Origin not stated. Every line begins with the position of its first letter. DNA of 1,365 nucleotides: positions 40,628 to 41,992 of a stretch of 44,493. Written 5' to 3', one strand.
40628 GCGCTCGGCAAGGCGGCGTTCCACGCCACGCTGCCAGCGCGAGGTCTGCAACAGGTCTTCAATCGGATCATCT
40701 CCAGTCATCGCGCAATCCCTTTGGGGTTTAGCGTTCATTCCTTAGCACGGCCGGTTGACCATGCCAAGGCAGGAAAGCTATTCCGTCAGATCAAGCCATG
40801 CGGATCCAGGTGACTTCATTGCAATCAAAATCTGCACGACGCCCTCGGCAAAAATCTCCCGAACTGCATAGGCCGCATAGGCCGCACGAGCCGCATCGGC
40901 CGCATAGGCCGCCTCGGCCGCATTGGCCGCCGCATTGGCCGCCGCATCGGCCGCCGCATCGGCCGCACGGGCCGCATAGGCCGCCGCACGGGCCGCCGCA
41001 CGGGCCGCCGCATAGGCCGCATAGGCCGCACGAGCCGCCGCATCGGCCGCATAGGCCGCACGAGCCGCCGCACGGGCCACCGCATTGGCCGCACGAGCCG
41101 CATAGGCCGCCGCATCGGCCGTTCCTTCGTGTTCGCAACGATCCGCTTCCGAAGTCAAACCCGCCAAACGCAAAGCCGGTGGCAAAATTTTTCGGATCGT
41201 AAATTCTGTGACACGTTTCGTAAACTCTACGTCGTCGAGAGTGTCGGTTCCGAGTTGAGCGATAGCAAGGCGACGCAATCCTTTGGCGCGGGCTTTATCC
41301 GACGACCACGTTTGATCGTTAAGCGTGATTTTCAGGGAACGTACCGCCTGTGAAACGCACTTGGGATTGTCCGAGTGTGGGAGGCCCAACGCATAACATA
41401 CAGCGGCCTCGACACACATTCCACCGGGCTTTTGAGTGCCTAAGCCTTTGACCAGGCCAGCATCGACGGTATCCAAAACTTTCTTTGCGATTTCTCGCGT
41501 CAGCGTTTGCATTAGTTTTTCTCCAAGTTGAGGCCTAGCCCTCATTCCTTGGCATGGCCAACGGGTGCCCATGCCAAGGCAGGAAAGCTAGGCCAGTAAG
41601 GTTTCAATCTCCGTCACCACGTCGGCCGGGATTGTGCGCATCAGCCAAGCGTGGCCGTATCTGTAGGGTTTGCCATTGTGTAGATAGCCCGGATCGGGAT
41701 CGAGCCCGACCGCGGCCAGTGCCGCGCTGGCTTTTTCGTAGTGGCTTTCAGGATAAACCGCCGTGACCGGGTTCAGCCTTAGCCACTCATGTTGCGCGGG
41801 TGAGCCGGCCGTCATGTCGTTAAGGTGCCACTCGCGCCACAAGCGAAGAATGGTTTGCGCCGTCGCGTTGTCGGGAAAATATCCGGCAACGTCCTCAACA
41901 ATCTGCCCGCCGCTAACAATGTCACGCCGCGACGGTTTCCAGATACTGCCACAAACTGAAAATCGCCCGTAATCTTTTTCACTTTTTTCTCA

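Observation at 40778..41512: Early protein with an 85-residue Ala/Tyr/Arg/Asp/Asn helical stripe repeat encoded by a slippery 9/12-nt array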

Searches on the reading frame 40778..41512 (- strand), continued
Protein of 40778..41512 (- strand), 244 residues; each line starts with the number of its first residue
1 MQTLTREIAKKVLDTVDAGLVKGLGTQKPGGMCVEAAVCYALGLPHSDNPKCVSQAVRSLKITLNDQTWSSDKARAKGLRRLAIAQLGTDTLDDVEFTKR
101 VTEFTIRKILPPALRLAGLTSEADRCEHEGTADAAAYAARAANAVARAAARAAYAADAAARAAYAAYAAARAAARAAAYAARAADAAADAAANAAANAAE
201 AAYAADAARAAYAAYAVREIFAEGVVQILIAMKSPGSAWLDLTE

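Call 37: search_solved_structures(query=A1, max_evalue=10, show_alignments=3)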
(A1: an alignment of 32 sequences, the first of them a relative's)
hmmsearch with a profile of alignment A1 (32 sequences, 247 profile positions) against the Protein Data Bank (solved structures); distinct sequences matched with E-value up to 10: 13.
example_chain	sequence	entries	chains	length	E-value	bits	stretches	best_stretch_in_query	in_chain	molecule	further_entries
3tul_A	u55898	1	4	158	0.15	15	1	121-223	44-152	Cell invasion protein sipB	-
6yw5_V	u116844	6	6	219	0.15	15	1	104-205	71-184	IF1 | Related to ribosomal protein YmL36, mitochondrial | Uncharacterized protein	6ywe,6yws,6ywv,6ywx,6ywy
9v33_L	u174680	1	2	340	0.34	13.8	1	163-190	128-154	Polycomb group protein Asx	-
4iuw_A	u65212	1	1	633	0.69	12.9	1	48-87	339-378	Neutral endopeptidase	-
9cpc_4T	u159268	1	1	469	1.8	11.5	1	180-208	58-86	Sperm-associated antigen 8 isoform 1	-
8a3w_Q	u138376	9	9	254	1.8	11.4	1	112-202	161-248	Putative 60S ribosomal protein L19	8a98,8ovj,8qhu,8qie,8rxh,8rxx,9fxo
2daw_A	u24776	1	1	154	2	11.3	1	16-38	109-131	RWD domain containing protein 2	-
3jcs_Q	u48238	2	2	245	2.5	11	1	123-205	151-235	ribosomal protein L19e | eL19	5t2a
9dir_A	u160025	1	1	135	3.2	10.7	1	115-196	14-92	ChuA binding protein G7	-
8dy7_F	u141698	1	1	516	5.1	10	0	129-219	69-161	RNA polymerase sigma factor SigA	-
8dy9_F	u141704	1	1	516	5.2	10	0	129-219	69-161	RNA polymerase sigma factor SigA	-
4v7h_BM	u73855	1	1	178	7.2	9.5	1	164-199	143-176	60S ribosomal protein L16(A)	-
7rxe_A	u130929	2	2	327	9.1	9.2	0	142-208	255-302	Junctophilin-2 N-terminal fragment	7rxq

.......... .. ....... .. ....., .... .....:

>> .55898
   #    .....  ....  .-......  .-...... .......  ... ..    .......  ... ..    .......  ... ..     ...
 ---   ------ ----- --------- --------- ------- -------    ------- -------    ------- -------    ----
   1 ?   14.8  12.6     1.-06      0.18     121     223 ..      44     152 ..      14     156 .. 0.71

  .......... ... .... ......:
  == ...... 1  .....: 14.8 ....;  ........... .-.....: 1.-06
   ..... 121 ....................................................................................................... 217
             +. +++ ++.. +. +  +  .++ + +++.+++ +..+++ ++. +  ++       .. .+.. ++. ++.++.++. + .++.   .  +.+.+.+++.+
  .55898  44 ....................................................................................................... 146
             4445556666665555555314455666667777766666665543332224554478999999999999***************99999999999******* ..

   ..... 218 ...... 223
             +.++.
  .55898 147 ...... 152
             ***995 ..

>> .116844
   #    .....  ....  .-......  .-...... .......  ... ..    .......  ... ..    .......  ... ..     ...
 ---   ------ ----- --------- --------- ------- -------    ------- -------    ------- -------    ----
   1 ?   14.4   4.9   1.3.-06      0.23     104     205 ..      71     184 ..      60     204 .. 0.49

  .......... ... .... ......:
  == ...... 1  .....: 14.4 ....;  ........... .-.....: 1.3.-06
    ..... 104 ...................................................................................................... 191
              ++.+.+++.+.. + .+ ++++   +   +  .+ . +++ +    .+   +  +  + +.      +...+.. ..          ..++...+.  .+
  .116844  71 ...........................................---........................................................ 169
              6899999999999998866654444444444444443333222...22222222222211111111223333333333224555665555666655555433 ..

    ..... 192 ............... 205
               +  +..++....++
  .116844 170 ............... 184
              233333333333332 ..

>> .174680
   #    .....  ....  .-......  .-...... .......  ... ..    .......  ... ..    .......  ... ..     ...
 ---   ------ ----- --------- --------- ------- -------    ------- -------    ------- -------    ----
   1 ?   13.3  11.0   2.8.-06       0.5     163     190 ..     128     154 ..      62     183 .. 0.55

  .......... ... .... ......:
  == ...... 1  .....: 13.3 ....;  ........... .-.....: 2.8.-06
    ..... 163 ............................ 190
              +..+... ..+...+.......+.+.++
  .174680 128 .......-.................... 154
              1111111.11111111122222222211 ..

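Call 38: search_protein_families(library=ncbifam, alignment_id=A1, max_evalue=1)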
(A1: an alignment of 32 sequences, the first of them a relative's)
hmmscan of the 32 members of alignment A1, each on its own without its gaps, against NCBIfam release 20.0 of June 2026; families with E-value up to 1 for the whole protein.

A. member 1, P0001 (244 aa): 3 families
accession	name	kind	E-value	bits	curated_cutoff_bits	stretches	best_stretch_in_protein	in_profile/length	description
NF010381.0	PRK13808.1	equivalog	0.026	13.9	426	1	129-210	225-306/335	adenylate kinase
NF011313.0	PRK14724.1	equivalog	0.15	9.7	1088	1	121-209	839-920/988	DNA topoisomerase III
NF008975.0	PRK12323.1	equivalog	0.43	9.2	875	1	127-213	401-478/709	DNA polymerase III subunit gamma/tau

B. families by the number of members that match (of 32 scanned): 22 families
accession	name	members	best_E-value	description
NF033761.1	gliding_GltJ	12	0.032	adventurous gliding motility protein GltJ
NF003377.0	PRK04452.1-3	9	0.0048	acetyl-CoA decarbonylase/synthase complex subunit delta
NF033847.1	MCP_Sipho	8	0.086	major capsid protein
NF005846.3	PRK07764.1-6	6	0.0022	DNA polymerase III subunit gamma and tau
NF008975.0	PRK12323.1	6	0.0069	DNA polymerase III subunit gamma/tau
NF010381.0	PRK13808.1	6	0.026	adenylate kinase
NF011526.0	PRK14965.1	3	0.0043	DNA polymerase III subunits gamma and tau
NF007065.0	PRK09510.1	3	0.42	cell envelope integrity protein TolA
NF010449.0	PRK13875.1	2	0.4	conjugal transfer protein TrbL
NF038264.1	kinase_SiaB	1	0.011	biofilm regulation protein kinase SiaB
NF009398.0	PRK12759.1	1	0.057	bifunctional gluaredoxin/ribonucleoside-diphosphate reductase subunit beta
NF011313.0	PRK14724.1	1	0.15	DNA topoisomerase III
NF002352.0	PRK01318.1-3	1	0.45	membrane protein insertase YidC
NF051451.1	30S_S2_sunset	1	0.54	30S ribosomal protein S2, sunset domain variant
NF004561.0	PRK05901.1-3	1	0.56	RNA polymerase sigma factor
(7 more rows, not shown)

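Call 47: find_encoding_contigs(protein=P0001, flank=3000, max_places=3)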
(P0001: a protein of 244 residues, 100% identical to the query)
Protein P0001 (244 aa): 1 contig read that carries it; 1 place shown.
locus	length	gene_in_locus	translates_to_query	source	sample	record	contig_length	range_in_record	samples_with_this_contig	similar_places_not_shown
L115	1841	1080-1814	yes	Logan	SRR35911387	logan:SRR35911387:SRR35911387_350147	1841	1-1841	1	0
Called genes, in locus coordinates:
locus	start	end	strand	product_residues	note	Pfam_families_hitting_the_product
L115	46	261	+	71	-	-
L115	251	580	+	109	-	-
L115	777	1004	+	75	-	-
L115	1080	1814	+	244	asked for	-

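Call 52: search_protein_families(library=padloc, proteins=[window:40778-41512:-], max_evalue=1)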
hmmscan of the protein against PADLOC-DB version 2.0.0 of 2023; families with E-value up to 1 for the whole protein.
window:40778-41512:- (244 aa): 0 families

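Call 69: search_protein_families(library=phrogs, proteins=[L099:3828-4694:+, L099:4691-5341:+, L099:7648-8382:+, L099:8382-9317:+, L099:9314-9766:+, L089:3535-4419:+, L089:4413-5066:+, L089:6766-7254:+, L089:9496-10413:+, L089:8301-8822:+], max_evalue=0.00001)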
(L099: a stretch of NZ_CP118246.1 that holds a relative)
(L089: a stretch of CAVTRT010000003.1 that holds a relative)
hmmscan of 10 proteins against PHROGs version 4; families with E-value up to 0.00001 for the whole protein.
L099:3828-4694:+ (288 aa): 0 families

L099:4691-5341:+ (216 aa): 4 families
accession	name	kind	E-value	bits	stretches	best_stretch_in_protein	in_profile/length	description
phrog_4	-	transcription regulation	2.1e-31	110.3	1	7-215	141-338/400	transcriptional repressor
phrog_6201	-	transcription regulation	7.2e-20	72.1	1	122-214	23-116/121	CI-like repressor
phrog_4779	-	transcription regulation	9.7e-09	36.7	1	6-53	6-53/98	transcriptional regulator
phrog_8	-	transcription regulation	8.1e-06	26.5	0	7-38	81-112/346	transcriptional regulator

L099:7648-8382:+ (244 aa): 1 family
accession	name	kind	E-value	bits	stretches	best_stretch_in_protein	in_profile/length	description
phrog_10477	-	DNA, RNA and nucleotide metabolism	1.3e-48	167.1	1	17-242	11-241/243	exonuclease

L099:8382-9317:+ (311 aa): 5 families
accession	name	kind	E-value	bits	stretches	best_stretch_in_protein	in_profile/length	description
phrog_2780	-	DNA, RNA and nucleotide metabolism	4.8e-77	260.8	1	11-254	26-240/369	RecT-like ssDNA annealing protein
phrog_2449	-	DNA, RNA and nucleotide metabolism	1.2e-37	131.2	1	25-290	21-292/301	single strand annealing protein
phrog_10056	-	DNA, RNA and nucleotide metabolism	2.4e-20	74.2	1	24-289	23-288/302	RecT-like ssDNA annealing protein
phrog_252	-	DNA, RNA and nucleotide metabolism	1.1e-19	72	1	31-271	32-251/263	Bet-like ssDNA annealing protein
phrog_2760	-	DNA, RNA and nucleotide metabolism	8.3e-18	65.7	1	37-198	34-194/257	RecT-like ssDNA annealing protein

L099:9314-9766:+ (150 aa): 1 family
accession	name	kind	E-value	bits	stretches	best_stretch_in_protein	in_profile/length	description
phrog_72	-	DNA, RNA and nucleotide metabolism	2.2e-27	97.1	1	18-133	24-146/161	NinB/ Orf homologous recombination mediator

L089:3535-4419:+ (294 aa): 0 families

L089:4413-5066:+ (217 aa): 1 family
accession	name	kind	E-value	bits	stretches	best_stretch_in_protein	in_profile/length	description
phrog_799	-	other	1.1e-51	177.5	1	5-206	203-385/458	DNA methyltransferase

L089:6766-7254:+ (162 aa): 0 families

L089:9496-10413:+ (305 aa): 1 family
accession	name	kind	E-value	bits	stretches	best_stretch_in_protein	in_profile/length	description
phrog_1967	-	DNA, RNA and nucleotide metabolism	1.1e-45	157.5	1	3-303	384-671/776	DNA helicase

L089:8301-8822:+ (173 aa): 0 families
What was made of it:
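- In prophages it lies between a CI-like repressor or a methyltransferase and exonuclease/RecT/NinB genes (call 69).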

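Call 73: search_protein_families(library=pfam, alignment_id=A3, max_evalue=0.0001)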
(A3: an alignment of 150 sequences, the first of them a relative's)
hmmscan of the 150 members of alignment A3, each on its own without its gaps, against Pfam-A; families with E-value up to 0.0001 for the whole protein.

A. member 1, L001:7716-7970:- (84 aa): 0 families

B. families by the number of members that match (of 150 scanned): 34 families (the first 25 are shown)
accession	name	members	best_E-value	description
PF13560.12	HTH_31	5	1e-13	Helix-turn-helix domain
PF01381.28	HTH_3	4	9.8e-14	Helix-turn-helix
PF00476.26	DNA_pol_A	2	1.7e-33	DNA polymerase family A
PF13443.12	HTH_26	2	8e-10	Cro/C1-type HTH DNA-binding domain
PF02086.21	MethyltransfD12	1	2e-38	D12 class N6 adenine-specific DNA methyltransferase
PF05866.16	RusA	1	1.6e-36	Endodeoxyribonuclease RusA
PF13479.12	AAA_24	1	5.6e-35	AAA domain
PF00805.28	Pentapeptide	1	1.2e-34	Pentapeptide repeats (8 copies)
PF07505.17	DUF5131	1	6.8e-25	Protein of unknown function (DUF5131)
PF06714.17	Gp5_OB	1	3.3e-18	Gp5 N-terminal OB domain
PF24240.1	DUF7448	1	4.1e-17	Domain of unknown function (DUF7448)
PF04851.21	ResIII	1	2e-15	Type III restriction enzyme, res subunit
PF15943.11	YdaS_toxin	1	2.5e-14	Bacterial toxin YdaS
PF00270.35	DEAD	1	2.7e-13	DEAD/DEAH box helicase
PF01726.22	LexA_DNA_bind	1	4.5e-13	LexA DNA binding domain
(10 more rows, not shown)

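Call 74: search_protein_families(library=pfam, alignment_id=A4, max_evalue=0.0001)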
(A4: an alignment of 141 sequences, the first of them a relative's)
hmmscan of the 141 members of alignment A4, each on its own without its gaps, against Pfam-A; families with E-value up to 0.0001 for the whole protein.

A. member 1, L001:8814-9233:- (139 aa): 0 families

B. families by the number of members that match (of 141 scanned): 20 families
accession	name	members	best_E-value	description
PF05565.16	Sipho_Gp157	2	1.3e-21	Siphovirus Gp157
PF04404.17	ERF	2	1.6e-19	ERF superfamily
PF23940.1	DUF7275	1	1.9e-57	Domain of unknown function (DUF7275)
PF00805.28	Pentapeptide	1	2.3e-44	Pentapeptide repeats (8 copies)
PF13481.12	AAA_25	1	7.8e-24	AAA domain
PF24746.1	DUF7694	1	9.9e-24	Domain of unknown function (DUF7694)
PF05063.20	MT-A70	1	2.6e-16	MT-A70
PF09588.16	YqaJ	1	2.3e-15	YqaJ-like viral recombinase domain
PF04851.21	ResIII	1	2.5e-15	Type III restriction enzyme, res subunit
PF00270.35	DEAD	1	4.7e-14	DEAD/DEAH box helicase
PF13479.12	AAA_24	1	1.2e-12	AAA domain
PF13576.12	Pentapeptide_3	1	1.1e-10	Pentapeptide repeats (9 copies)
PF03237.21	Terminase_6N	1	7.4e-09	Terminase large subunit, T4likevirus-type, N-terminal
PF13599.13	Pentapeptide_4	1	8.8e-08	Pentapeptide repeat region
PF00271.37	Helicase_C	1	6.2e-07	Helicase conserved C-terminal domain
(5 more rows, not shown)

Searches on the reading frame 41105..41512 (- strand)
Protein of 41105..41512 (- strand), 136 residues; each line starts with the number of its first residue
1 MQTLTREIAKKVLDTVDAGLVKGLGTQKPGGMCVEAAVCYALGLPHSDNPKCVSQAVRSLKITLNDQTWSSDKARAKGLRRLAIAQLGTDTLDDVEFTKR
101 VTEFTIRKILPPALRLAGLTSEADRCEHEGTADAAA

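Call 29: search_dna_similar(query=window:41108-41512:-, collection=phages, mode=protein, max_rows=40)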
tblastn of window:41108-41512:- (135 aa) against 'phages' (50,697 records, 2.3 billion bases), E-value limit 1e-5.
Records with a match: 2; places in all: 2; records where one place covers at least 80% of the query: 0.
Best place of each record, by identity: 60-80% 2.
By first word of the organism name: Caulobacter 2.
By host as written in the record: Caulobacter crescentus CB15 2.
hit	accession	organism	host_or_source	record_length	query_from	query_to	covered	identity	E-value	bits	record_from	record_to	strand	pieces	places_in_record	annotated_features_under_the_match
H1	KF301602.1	Caulobacter phage Cr30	Caulobacter crescentus CB15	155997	4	106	76%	64.4%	7e-39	143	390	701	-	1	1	hypothetical protein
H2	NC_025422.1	Caulobacter phage Cr30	Caulobacter crescentus CB15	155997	4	106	76%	64.4%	7e-39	143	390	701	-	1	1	hypothetical protein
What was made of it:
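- Tried and rejected: A protein search found only Caulobacter phage Cr30 (call 29).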

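Call 30: get_annotated_region(hit=H2, flank=4000)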
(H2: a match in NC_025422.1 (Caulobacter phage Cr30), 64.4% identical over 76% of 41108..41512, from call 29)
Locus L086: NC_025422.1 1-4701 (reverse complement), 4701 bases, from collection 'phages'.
description: Caulobacter phage Cr30, complete genome.
organism: Caulobacter phage Cr30 (NCBI taxid 1357714)
taxonomy: Viruses; Duplodnaviria; Heunggongvirae; Uroviricota; Caudoviricetes
host: Caulobacter crescentus CB15; source: pond water; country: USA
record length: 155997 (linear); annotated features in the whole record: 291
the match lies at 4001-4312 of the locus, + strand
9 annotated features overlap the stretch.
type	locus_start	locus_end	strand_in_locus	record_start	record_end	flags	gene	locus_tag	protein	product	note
CDS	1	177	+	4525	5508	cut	-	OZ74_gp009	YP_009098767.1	glycosyltransferase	-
CDS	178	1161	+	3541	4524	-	-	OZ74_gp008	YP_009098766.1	D,D-heptose 7-phosphate kinase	-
CDS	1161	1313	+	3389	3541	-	-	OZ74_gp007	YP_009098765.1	hypothetical protein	-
CDS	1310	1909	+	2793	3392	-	-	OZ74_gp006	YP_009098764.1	phosphoheptose isomerase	-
CDS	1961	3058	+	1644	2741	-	-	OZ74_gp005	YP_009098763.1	hypothetical protein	-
CDS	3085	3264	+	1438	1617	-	-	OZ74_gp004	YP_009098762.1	hypothetical protein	-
CDS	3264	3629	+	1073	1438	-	-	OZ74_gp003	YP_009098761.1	hypothetical protein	-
CDS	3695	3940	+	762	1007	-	-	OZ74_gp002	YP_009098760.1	hypothetical protein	-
CDS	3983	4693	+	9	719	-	-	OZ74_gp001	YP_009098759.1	hypothetical protein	-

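Call 56: predict_structure(alignment_id=A2)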
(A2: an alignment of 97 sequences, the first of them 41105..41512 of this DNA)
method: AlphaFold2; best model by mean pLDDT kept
length: 136 residues; sequences in the alignment: 97
mean_pLDDT: 93.4   pTM: 0.78
mean pLDDT of the five models: 93.4, 92.9, 91.3, 90.4, 90.4
residues with pLDDT >= 90: 116; 70-90: 19; 50-70: 1; < 50: 0
segments of 3 or more residues with pLDDT < 50: none
pLDDT, mean of each block of 10 residues (from residue 1): 89 96 91 92 84 90 93 96 92 95 97 98 98 96
secondary structure, 60 per line:
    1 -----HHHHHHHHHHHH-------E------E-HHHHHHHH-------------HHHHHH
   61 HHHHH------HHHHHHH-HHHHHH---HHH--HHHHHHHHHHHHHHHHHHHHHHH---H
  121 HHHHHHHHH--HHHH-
elements in order: H6-17 H34-41 H55-65 H72-78 H80-85 H94-116 H120-129 H132-135
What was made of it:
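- The N-domain alone gives pLDDT 93.4 (call 56).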

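Call 58: fold_search(model_id=the predicted structure, library=pdb)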
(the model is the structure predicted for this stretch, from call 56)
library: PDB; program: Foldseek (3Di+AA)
matches with E <= 10: 2; with E <= 0.001: 0
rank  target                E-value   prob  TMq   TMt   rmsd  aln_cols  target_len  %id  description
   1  6kip_B                7.7e+00  0.03  0.16  0.11  11.4       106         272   13  Crystal structure of PTPRD phosphatase domain in complex with Liprin-alpha3 tandem SAM domains (released 2020-02-12)
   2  3qij_B                8.1e+00  0.04  0.19  0.11  10.6        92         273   14  Primitive-monoclinic crystal structure of the FERM domain of protein 4.1R (released 2011-02-09)

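Call 66: search_protein_representatives(protein=window:41105-41512:-)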
Query: 136 residues. Proteins with E-value up to 0.001 (for the whole library): 1789; up to 1e-10: 1230; up to 1e-30: 292. The best 150 are listed.
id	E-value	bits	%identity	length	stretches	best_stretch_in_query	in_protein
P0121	5.8e-50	184.9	66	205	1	1-135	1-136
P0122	6.3e-46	171.9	66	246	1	4-135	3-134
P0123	2.9e-44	166.5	70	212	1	4-118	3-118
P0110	4.6e-44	165.9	61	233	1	4-130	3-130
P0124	7.2e-44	165.3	67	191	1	4-119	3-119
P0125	9.2e-44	164.9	65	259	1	8-135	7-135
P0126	1.2e-43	164.5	62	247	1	4-135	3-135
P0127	3.8e-43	162.9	69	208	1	1-118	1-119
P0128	5.4e-43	162.4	60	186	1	2-130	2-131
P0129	1.9e-42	160.6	63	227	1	4-129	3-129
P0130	2.1e-42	160.5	60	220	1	3-135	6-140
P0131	2.4e-42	160.3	69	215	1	5-135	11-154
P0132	5.8e-42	159.1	62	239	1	9-135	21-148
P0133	6.5e-42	158.9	58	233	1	4-134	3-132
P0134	1.5e-41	157.8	67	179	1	4-134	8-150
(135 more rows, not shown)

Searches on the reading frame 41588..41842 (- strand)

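Call 14: search_protein_families(library=phrogs, proteins=[window:41588-41842:-], max_evalue=0.01)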
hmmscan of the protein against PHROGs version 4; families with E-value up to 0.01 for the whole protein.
window:41588-41842:- (84 aa): 0 families

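Call 52: search_protein_families(library=padloc, proteins=[window:41588-41842:-], max_evalue=1)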
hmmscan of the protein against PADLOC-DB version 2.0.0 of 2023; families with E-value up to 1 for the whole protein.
window:41588-41842:- (84 aa): 8 families
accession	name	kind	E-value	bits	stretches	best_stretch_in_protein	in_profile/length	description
PDLC01743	Cas1c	-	0.00029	18.2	1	37-64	210-237/337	-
PDLC00923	Cas1c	-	0.00037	17.9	1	38-65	215-242/340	"CRISPR-associated endonuclease Cas1, subtype I-C/DVULG"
PDLC01334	Cas1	-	0.00038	17.8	1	38-65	212-239/336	"CAS-I,CAS-II,CAS-III,CAS-IV,CAS-V,CAS-VI; acquisition_1"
PDLC01249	Cas1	-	0.0045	14.6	1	35-62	186-213/246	"CAS-I,CAS-II,CAS-III,CAS-IV,CAS-V,CAS-VI; acquisition_1"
PDLC01608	Cas1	-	0.0053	14.3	1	35-62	193-220/276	"CAS-I,CAS-II,CAS-III,CAS-IV,CAS-V,CAS-VI; acquisition_1"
PDLC01248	Cas1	-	0.026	12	1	35-62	184-211/289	"CAS-I,CAS-II,CAS-III,CAS-IV,CAS-V,CAS-VI; acquisition_1"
PDLC00927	Cas1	-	0.032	11.4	1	35-61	204-230/327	CRISPR-associated endonuclease Cas1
PDLC01449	Cas1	-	0.04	11.1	1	35-63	179-206/285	"CAS-I,CAS-II,CAS-III,CAS-IV,CAS-V,CAS-VI; acquisition_1"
